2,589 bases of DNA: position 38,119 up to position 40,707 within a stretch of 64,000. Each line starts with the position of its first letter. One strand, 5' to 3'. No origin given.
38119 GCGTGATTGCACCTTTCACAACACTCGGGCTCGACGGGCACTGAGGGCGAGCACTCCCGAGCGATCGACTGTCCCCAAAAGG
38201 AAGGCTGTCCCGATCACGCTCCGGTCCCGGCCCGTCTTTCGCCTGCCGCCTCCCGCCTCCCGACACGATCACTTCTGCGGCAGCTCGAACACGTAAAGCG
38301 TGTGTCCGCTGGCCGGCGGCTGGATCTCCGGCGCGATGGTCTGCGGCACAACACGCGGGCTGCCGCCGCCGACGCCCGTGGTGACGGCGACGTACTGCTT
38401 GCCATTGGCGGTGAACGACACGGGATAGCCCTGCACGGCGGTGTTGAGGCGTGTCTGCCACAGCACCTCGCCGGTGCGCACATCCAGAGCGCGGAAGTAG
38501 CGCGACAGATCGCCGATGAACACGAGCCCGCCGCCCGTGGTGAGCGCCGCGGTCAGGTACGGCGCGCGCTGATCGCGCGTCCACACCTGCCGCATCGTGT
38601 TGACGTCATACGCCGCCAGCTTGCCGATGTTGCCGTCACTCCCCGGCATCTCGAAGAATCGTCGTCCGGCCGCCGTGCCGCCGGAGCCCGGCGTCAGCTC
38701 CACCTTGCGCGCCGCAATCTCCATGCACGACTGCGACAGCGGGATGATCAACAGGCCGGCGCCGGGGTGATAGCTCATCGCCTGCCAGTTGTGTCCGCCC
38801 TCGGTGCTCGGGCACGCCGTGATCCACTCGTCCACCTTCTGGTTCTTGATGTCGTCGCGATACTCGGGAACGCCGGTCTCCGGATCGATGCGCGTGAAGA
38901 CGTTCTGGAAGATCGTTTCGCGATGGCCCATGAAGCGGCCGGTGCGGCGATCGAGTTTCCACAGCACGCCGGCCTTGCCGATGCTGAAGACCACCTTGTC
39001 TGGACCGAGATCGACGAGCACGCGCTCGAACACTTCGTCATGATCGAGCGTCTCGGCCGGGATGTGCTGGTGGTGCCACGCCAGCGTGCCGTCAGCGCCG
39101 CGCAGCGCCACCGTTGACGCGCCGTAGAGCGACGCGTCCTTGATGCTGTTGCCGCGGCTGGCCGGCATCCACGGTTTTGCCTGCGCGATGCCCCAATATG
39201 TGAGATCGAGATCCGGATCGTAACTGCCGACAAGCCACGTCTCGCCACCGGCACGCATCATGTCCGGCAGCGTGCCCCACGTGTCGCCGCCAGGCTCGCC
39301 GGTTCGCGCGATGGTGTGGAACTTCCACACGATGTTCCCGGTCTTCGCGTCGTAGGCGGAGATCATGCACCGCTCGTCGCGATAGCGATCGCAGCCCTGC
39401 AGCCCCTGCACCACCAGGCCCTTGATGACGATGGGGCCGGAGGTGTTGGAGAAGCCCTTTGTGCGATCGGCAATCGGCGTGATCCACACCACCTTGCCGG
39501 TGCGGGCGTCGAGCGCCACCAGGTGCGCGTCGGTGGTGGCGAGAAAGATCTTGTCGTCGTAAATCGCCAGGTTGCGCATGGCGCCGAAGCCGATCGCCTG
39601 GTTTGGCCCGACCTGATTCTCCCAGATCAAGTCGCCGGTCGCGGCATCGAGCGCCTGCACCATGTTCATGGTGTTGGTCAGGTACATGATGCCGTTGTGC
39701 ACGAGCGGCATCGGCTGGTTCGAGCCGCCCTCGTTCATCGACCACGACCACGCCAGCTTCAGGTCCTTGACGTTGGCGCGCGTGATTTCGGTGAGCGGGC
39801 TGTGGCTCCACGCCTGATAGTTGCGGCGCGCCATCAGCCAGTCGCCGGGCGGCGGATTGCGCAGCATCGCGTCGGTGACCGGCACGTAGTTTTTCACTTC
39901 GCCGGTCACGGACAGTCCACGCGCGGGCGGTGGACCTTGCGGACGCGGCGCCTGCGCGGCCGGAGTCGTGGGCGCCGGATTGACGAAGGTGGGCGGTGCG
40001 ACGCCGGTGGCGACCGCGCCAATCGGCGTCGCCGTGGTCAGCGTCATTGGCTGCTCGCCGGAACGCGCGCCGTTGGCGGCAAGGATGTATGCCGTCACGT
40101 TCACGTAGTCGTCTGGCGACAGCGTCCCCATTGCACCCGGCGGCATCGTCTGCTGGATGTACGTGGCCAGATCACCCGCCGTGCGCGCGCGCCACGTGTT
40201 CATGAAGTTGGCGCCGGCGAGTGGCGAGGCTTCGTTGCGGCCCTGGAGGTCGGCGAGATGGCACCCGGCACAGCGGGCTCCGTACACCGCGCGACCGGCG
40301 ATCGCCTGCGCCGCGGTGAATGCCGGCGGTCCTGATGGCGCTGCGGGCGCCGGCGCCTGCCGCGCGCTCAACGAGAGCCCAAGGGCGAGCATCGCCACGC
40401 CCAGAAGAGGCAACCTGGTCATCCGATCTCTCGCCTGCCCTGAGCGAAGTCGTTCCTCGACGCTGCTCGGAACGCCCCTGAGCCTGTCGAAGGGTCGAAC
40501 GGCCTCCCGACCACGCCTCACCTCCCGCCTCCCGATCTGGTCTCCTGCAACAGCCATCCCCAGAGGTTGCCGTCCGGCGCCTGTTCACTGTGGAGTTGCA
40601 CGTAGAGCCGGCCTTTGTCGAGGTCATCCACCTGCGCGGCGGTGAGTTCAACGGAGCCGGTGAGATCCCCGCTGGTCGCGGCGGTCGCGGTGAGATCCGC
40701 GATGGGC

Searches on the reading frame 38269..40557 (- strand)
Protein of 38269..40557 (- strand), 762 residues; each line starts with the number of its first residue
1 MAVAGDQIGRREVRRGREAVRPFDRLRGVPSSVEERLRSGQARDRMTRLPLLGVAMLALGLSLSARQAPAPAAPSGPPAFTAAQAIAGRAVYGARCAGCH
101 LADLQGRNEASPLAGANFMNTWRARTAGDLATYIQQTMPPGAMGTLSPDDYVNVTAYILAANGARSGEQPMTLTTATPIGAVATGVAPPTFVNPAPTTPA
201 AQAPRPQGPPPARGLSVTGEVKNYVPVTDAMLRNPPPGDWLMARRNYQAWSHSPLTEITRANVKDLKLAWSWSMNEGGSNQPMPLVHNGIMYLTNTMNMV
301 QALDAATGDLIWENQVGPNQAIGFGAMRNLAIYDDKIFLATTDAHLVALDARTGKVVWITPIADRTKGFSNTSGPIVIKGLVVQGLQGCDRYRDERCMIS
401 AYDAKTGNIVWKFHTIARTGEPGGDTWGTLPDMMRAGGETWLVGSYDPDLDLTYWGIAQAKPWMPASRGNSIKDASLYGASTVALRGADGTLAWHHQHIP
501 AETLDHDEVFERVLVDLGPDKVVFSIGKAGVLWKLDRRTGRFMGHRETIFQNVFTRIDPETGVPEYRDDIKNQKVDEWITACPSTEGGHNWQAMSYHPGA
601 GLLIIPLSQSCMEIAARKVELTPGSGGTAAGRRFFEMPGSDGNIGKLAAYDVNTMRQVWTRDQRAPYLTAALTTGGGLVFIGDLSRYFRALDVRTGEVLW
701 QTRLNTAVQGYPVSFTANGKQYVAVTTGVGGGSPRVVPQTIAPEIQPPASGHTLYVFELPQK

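Call 39: search_protein_families(library=pfam, proteins=[window:38269-40557:-], max_evalue=0.00001)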
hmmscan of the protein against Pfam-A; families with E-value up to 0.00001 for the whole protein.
window:38269-40557:- (762 aa): 5 families
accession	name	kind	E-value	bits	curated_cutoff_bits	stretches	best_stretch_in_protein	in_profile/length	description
PF01011.28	PQQ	-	1.9e-63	215.6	26.7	2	240-541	1-333/595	Glucose/ethanol/alcohol dehydrogenase, beta-propeller domain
PF13360.13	PQQ_2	-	1.4e-26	94.1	27.6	2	265-412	52-194/233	Outer membrane protein assembly factor BamB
PF13570.13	Beta-prop_ACSF4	-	1.2e-11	45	133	0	264-359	79-170/329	Beta-alanine-activating enzyme, beta-propeller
PF13442.11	Cytochrome_CBB3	-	2.5e-09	37.7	27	1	84-158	2-68/68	Cytochrome C oxidase, cbb3-type, subunit III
PF25293.1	Beta-prop_EMC1_N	-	6.9e-07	29.6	34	0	278-410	65-190/219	EMC1 N-terminal beta-propeller domain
